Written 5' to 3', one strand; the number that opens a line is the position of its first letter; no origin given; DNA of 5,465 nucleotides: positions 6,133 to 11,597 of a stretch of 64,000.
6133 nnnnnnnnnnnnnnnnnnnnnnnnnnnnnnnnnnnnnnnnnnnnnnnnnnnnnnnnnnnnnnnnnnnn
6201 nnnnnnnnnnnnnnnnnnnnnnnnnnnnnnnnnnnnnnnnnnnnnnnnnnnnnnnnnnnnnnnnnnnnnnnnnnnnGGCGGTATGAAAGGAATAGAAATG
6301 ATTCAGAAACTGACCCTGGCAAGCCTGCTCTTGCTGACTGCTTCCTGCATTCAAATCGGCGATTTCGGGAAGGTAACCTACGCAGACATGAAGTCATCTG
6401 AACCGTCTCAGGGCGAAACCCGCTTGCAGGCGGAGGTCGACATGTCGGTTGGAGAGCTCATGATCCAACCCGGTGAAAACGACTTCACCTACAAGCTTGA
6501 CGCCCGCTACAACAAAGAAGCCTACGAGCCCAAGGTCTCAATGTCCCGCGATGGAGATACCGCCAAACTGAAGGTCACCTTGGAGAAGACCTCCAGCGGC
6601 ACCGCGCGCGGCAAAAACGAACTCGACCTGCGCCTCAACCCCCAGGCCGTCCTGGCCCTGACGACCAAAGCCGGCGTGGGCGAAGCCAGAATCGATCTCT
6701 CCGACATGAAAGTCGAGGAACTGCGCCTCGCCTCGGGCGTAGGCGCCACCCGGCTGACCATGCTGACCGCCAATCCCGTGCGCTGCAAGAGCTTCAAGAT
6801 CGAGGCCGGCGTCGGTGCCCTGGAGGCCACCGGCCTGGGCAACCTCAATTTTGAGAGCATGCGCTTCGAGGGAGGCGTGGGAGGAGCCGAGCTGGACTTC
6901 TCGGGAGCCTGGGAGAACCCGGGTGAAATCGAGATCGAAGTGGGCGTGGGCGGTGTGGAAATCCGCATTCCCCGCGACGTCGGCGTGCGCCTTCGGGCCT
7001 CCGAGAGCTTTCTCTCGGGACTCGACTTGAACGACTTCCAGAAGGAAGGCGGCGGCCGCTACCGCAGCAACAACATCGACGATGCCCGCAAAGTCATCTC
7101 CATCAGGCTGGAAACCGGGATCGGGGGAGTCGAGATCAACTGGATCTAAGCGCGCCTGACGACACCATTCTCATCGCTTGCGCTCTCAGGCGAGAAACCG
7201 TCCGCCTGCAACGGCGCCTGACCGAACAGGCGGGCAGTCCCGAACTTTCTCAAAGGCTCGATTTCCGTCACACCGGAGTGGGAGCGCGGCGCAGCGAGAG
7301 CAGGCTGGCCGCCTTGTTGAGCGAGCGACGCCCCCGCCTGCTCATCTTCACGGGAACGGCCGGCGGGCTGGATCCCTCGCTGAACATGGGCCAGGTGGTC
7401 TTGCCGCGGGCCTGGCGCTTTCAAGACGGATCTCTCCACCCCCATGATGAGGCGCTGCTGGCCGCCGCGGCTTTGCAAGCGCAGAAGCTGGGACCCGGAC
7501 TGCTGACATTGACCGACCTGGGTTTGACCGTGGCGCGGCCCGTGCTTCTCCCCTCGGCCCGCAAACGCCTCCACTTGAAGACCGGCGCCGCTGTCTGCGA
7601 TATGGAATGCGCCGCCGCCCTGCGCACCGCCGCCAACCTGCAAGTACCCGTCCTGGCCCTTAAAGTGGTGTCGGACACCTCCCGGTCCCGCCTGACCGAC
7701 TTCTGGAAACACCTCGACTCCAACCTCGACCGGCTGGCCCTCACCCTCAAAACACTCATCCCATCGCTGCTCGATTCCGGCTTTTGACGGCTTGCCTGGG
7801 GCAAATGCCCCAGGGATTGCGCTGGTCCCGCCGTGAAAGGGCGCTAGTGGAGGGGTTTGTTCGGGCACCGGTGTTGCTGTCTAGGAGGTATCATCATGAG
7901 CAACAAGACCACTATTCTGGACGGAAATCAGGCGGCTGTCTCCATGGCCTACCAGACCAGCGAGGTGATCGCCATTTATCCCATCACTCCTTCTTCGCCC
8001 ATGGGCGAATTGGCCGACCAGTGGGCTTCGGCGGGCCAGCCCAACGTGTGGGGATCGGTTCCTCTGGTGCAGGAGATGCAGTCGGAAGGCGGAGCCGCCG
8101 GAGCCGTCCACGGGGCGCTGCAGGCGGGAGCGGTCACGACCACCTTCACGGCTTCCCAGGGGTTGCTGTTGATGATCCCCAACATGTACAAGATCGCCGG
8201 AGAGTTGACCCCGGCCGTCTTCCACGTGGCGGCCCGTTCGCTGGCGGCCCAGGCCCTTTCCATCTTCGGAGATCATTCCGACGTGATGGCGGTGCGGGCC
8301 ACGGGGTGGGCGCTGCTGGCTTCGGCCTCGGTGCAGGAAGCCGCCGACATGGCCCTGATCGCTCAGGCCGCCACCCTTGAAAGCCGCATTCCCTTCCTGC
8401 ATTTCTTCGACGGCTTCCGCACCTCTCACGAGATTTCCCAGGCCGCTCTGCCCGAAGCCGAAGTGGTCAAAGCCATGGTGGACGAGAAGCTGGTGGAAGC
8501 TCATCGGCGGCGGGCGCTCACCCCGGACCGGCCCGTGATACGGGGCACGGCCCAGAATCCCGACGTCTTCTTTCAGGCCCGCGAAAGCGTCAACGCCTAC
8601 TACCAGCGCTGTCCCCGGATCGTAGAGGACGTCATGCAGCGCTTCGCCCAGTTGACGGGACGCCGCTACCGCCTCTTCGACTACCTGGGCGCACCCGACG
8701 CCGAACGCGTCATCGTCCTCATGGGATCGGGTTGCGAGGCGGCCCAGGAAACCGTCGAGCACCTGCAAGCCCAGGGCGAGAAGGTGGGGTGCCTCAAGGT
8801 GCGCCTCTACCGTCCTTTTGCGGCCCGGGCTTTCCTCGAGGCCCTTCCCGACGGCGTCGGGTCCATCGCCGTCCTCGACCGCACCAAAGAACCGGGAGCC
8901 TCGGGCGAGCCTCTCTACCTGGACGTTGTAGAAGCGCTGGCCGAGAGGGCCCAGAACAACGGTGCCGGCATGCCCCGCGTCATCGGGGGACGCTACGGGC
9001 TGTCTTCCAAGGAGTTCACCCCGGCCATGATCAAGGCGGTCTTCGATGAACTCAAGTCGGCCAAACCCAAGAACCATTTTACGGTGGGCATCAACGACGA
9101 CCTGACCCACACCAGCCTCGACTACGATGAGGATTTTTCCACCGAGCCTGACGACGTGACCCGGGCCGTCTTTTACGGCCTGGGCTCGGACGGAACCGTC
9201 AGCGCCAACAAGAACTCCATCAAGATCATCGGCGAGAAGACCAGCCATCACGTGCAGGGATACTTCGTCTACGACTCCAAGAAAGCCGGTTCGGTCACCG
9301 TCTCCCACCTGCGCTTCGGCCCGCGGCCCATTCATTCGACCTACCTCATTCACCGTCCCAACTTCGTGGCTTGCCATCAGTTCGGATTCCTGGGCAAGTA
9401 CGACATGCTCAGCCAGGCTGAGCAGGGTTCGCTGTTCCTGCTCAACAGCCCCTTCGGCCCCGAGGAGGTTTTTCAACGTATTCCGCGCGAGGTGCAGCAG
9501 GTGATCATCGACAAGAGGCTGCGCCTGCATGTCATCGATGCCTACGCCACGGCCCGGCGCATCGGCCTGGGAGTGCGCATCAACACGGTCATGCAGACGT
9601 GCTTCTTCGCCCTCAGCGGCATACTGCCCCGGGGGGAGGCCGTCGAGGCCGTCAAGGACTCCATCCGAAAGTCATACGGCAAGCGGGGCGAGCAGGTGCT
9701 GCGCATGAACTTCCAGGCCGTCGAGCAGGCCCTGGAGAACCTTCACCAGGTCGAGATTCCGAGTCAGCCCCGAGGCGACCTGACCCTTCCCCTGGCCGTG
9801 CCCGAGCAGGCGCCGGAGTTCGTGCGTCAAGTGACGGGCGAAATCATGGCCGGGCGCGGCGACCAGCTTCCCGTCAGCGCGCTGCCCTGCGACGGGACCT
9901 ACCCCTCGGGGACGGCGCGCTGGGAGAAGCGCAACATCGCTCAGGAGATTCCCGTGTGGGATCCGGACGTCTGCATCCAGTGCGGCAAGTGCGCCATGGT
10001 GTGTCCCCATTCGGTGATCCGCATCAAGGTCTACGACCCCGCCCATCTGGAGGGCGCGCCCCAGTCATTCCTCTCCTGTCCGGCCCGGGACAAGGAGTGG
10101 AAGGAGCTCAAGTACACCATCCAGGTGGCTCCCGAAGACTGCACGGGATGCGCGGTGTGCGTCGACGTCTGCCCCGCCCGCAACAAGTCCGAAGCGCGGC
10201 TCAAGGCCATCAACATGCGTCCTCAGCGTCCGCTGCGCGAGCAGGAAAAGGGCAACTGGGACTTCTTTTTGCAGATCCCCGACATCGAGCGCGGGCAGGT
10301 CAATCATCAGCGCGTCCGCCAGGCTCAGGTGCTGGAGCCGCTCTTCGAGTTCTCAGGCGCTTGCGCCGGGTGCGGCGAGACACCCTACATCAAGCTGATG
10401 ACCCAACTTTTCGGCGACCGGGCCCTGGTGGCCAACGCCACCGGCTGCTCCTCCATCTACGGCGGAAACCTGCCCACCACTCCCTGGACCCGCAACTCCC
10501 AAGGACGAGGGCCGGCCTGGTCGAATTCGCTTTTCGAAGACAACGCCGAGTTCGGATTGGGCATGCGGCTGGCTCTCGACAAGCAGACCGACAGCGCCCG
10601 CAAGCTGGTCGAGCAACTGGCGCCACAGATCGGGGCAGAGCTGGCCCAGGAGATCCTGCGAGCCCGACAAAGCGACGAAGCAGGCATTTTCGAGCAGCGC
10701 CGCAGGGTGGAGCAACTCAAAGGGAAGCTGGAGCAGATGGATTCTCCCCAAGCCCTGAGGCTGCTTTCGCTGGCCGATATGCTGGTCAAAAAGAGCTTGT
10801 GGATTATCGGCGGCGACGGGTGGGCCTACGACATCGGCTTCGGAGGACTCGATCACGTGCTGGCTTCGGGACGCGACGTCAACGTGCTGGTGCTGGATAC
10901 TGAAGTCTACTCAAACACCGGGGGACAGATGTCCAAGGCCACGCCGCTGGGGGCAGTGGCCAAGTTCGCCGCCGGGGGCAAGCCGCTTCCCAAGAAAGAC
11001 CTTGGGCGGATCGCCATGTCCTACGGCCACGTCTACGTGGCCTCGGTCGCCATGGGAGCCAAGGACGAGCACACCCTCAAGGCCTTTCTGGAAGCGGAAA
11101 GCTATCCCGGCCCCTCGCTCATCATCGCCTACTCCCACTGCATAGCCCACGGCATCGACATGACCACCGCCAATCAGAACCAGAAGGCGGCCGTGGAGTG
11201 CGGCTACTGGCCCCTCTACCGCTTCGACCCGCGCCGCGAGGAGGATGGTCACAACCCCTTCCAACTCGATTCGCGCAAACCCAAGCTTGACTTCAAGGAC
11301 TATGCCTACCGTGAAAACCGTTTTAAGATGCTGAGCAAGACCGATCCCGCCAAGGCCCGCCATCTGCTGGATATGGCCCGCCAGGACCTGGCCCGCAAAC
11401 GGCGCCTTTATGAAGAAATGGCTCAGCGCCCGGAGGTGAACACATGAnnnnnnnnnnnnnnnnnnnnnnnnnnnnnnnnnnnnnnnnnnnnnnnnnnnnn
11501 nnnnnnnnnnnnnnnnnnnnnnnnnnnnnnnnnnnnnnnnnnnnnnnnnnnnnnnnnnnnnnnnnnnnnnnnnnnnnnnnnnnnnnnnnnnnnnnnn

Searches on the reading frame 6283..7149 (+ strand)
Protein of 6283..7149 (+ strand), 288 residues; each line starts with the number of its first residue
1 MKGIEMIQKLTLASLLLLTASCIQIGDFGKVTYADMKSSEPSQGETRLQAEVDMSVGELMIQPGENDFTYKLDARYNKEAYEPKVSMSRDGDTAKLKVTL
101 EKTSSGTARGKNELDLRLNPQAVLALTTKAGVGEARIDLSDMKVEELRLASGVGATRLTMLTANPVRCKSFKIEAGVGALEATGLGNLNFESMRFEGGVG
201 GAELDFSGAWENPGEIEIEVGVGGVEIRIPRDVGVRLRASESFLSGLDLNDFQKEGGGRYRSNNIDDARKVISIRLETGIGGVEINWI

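Call 54: search_protein_families(library=pfam, proteins=[window:6283-7149:+], max_evalue=0.00001)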
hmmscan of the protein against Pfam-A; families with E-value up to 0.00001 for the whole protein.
window:6283-7149:+ (288 aa): 1 family
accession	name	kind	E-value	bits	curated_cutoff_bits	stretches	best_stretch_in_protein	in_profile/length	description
PF09922.15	LiaF-like_C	-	3.7e-09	36.9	29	1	188-285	12-114/114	Cell wall-active antibiotics response LiaF, C-terminal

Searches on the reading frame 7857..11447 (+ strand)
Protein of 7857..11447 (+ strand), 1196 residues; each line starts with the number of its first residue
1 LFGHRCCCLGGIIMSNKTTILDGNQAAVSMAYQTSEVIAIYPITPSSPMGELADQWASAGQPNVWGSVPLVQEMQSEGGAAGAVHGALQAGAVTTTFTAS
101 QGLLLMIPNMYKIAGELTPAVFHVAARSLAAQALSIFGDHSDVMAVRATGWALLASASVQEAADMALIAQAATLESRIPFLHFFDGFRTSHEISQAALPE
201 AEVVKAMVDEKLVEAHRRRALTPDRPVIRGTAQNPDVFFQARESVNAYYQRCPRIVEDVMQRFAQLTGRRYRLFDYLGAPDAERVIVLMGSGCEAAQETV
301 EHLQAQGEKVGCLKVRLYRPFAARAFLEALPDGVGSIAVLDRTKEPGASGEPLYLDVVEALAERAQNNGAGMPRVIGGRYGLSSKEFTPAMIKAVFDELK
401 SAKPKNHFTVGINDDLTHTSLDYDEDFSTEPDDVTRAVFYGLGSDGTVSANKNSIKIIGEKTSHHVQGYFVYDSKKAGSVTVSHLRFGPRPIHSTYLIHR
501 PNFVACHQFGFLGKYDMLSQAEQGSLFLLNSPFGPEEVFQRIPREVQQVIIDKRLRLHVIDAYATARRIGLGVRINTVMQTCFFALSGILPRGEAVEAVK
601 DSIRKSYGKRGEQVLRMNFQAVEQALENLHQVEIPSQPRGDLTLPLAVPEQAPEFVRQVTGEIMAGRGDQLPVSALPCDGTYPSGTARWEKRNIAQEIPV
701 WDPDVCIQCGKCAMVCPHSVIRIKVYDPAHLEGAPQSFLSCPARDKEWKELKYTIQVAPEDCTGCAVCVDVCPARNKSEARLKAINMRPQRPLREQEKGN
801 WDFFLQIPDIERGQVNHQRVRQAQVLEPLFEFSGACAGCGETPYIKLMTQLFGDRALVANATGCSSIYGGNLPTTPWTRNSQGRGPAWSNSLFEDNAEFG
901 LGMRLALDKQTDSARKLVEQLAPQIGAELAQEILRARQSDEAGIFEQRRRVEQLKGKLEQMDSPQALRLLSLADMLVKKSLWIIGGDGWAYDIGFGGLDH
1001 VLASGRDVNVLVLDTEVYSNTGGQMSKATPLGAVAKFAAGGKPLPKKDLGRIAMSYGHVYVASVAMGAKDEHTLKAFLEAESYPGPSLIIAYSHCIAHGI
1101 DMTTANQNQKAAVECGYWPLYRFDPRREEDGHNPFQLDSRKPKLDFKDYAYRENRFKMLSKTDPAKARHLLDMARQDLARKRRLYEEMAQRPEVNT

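Call 54: search_protein_families(library=pfam, proteins=[window:7857-11447:+], max_evalue=0.00001)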
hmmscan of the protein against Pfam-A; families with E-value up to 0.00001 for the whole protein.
window:7857-11447:+ (1196 aa): 15 families
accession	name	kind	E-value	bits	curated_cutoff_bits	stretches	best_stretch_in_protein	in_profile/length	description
PF01855.24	POR_N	-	1.4e-81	274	27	1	31-260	3-230/231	Pyruvate flavodoxin/ferredoxin oxidoreductase, thiamine diP-bdg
PF01558.24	POR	-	6e-30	105.1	27.4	1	443-627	1-173/173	Pyruvate ferredoxin/flavodoxin oxidoreductase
PF10371.14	EKR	-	4.4e-25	87.7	27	1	644-695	4-55/55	Domain of unknown function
PF17147.9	PFOR_II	-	3.6e-14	53.4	27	1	282-366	1-82/102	Pyruvate:ferredoxin oxidoreductase core domain II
PF12838.12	Fer4_7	-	1.4e-09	38.7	27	1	706-774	2-50/52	4Fe-4S dicluster domain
PF12837.12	Fer4_6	-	4.2e-09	36.3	25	1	698-721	1-24/24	4Fe-4S binding domain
PF02775.26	TPP_enzyme_C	-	1e-08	35.5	21.9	1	978-1090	46-150/151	Thiamine pyrophosphate enzyme, C-terminal TPP binding domain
PF00037.32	Fer4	-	1.1e-08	34.9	21.1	1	699-722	1-24/24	4Fe-4S binding domain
PF13484.11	Fer4_16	-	2.1e-07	32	30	1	706-774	2-65/66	4Fe-4S double cluster binding domain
PF12797.12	Fer4_2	-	2.4e-07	30.7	24.5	0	698-717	2-21/22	4Fe-4S binding domain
PF14697.11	Fer4_21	-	2.5e-07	31.1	35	0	702-774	4-53/59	4Fe-4S dicluster domain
PF13237.11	Fer4_10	-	5.6e-07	29.8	25.5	1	700-773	3-53/53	4Fe-4S dicluster domain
PF13187.11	Fer4_9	-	2.4e-06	27.9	27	0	706-774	2-49/52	4Fe-4S dicluster domain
PF13183.11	Fer4_8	-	4.7e-06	27.5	27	1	705-774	4-66/68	4Fe-4S dicluster domain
PF13534.11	Fer4_17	-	9.8e-06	26.5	22.2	0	704-720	44-60/61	4Fe-4S dicluster domain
